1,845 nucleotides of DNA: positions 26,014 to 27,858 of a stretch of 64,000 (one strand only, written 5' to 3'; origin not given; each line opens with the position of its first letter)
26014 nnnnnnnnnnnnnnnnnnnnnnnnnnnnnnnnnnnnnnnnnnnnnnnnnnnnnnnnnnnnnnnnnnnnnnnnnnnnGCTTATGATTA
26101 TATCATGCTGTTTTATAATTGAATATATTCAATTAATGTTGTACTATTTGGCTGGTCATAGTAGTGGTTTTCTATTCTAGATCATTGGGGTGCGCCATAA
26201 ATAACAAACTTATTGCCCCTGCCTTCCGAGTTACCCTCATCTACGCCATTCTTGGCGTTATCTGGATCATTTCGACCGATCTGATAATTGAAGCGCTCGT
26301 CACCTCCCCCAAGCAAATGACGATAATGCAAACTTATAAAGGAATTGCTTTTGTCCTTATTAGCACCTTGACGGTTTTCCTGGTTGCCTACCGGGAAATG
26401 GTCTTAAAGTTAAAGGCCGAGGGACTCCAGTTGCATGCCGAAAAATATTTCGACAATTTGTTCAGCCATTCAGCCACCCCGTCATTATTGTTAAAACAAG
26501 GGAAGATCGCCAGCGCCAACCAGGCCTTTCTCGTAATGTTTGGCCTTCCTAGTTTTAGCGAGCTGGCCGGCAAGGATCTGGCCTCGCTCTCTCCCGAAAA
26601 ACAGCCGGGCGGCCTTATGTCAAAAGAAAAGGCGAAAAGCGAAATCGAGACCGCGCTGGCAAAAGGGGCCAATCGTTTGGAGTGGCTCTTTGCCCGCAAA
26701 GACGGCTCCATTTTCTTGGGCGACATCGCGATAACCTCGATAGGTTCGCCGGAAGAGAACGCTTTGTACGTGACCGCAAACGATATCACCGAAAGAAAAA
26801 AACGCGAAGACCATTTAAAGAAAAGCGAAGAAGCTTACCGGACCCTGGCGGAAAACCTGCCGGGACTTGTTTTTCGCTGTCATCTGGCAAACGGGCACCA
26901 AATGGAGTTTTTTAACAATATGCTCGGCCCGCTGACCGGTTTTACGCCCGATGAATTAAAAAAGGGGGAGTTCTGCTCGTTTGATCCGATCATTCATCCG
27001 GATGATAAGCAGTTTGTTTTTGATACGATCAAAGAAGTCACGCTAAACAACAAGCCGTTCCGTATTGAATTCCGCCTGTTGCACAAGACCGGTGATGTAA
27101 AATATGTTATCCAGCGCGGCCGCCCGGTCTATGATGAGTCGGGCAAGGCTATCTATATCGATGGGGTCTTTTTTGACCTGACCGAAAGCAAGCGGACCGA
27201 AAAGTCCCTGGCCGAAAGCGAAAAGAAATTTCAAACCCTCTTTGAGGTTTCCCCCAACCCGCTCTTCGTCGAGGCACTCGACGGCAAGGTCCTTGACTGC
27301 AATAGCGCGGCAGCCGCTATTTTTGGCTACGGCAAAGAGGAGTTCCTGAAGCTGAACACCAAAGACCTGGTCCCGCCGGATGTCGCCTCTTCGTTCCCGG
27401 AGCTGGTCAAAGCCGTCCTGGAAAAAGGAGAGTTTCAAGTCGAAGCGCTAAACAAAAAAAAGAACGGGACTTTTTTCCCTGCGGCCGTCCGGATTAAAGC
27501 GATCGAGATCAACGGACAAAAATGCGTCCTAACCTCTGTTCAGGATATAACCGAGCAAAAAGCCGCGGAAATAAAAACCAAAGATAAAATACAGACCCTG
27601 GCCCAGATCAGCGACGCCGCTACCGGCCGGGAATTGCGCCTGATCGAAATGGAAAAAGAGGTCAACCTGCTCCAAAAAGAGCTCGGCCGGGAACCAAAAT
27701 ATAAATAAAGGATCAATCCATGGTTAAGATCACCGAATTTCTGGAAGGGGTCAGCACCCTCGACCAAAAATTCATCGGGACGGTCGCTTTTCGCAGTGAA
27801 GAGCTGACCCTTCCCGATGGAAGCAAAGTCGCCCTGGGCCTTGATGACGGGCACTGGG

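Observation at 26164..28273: PAS-only membrane sensor and two tiny coupled ORFs fused to the front of the ilvDBNC operon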

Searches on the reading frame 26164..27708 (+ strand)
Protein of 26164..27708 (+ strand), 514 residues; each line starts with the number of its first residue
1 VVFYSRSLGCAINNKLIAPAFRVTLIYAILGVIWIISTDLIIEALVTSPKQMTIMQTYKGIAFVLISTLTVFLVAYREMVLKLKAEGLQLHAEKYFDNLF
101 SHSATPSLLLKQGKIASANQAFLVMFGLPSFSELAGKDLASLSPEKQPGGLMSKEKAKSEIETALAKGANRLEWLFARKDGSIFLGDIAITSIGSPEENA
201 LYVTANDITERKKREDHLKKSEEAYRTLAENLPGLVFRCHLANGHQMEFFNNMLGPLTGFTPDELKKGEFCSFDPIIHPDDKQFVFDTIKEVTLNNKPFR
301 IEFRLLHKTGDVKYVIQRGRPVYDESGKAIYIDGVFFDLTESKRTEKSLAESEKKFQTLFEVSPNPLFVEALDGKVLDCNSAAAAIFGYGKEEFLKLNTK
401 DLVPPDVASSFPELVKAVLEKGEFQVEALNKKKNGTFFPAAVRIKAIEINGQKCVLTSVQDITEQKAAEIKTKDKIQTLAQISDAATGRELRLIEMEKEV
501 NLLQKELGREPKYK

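Call 5: search_protein_families(library=pfam, proteins=[window:26164-27708:+], max_evalue=1)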
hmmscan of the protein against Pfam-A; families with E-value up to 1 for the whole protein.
window:26164-27708:+ (514 aa): 7 families
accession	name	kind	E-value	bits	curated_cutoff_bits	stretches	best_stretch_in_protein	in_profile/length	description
PF13426.13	PAS_9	-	2.8e-30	105.1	27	3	364-464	1-103/103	PAS domain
PF08447.18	PAS_3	-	1.6e-26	92.8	25.6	2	256-335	10-88/89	PAS fold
PF00989.32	PAS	-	1.4e-21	77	22.6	3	355-462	2-113/113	PAS fold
PF08448.16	PAS_4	-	1.1e-16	61.4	23.1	3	360-466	1-109/110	PAS fold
PF13188.13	PAS_8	-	4.7e-15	55.3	21.8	2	355-404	2-48/65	PAS domain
PF12860.13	PAS_7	-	0.0016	19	27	1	111-215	13-114/115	PAS fold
PF14598.12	PAS_11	-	0.041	14.3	25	0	370-422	8-60/109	PAS domain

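Call 6: search_protein_families(library=ncbifam, proteins=[window:26164-27708:+], max_evalue=10)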
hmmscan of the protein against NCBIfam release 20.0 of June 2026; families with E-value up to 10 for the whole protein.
window:26164-27708:+ (514 aa): 21 families
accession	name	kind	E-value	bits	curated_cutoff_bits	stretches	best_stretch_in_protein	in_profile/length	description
TIGR00229.1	sensory_box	domain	1.3e-45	154.6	22.9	3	350-469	1-123/126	PAS domain S-box protein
NF047874.1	MASE3_PAS_HK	subfamily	1.5e-23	83.4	560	3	341-477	252-389/655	MASE3 domain-containing sensor histidine kinase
NF053781.1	cdiGMPphdstlr2612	equivalog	4.6e-21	74.3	1600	1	201-475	433-713/1268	Tlr1612 family c-di-GMP phosphodiesterase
NF007298.0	PRK09776.1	equivalog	1.3e-19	69.6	1135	2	34-349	244-550/1111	diguanylate cyclase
NF041777.1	sens_FixL_Rhizob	equivalog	6.1e-19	68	850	1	268-484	37-258/485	sensor protein FixL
NF045675.1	PhdiestaseDibA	equivalog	2.2e-18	65.9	980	3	20-194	1-173/623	phosphodiesterase DibA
NF052652.1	YtvA_fam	equivalog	3.1e-17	62.9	250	3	377-483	26-135/243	YtvA family blue-light photoreceptor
NF045595.1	HK_scytonemin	equivalog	1.7e-15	56.5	865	2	336-484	264-413/637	scytonemin biosynthesis sensor histidine kinase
NF010076.0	PRK13557.1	subfamily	2.1e-12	46.2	631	3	373-481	52-165/540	histidine kinase famiy protein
NF052306.1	BluLightHisKinLov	equivalog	3.6e-12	45.8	450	3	115-223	47-150/334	blue-light-activated histidine kinase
NF052573.1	HisKinEspAMyxo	equivalog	6.1e-12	44.4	1400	1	273-468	177-371/755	serine histidine kinase EspA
NF010077.0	PRK13559.1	subfamily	2.1e-10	40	361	2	376-482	68-177/364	hypothetical protein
NF008467.0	PRK11359.1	equivalog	1.7e-09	36.2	857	2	374-476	32-139/800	oxygen-sensing cyclic-di-GMP phosphodiesterase DosP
NF008302.0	PRK11091.1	equivalog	2.8e-08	32.4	838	2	204-355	136-282/779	aerobic respiration two-component sensor histidine kinase ArcB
TIGR02040.1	PpsR-CrtJ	equivalog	7.4e-07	28.6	275.4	1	349-481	128-259/442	transcriptional regulator PpsR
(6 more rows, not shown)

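Call 55: search_protein_families(library=padloc, proteins=[window:26164-27708:+], max_evalue=1)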
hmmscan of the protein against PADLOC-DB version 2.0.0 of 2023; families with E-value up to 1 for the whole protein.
window:26164-27708:+ (514 aa): 0 families
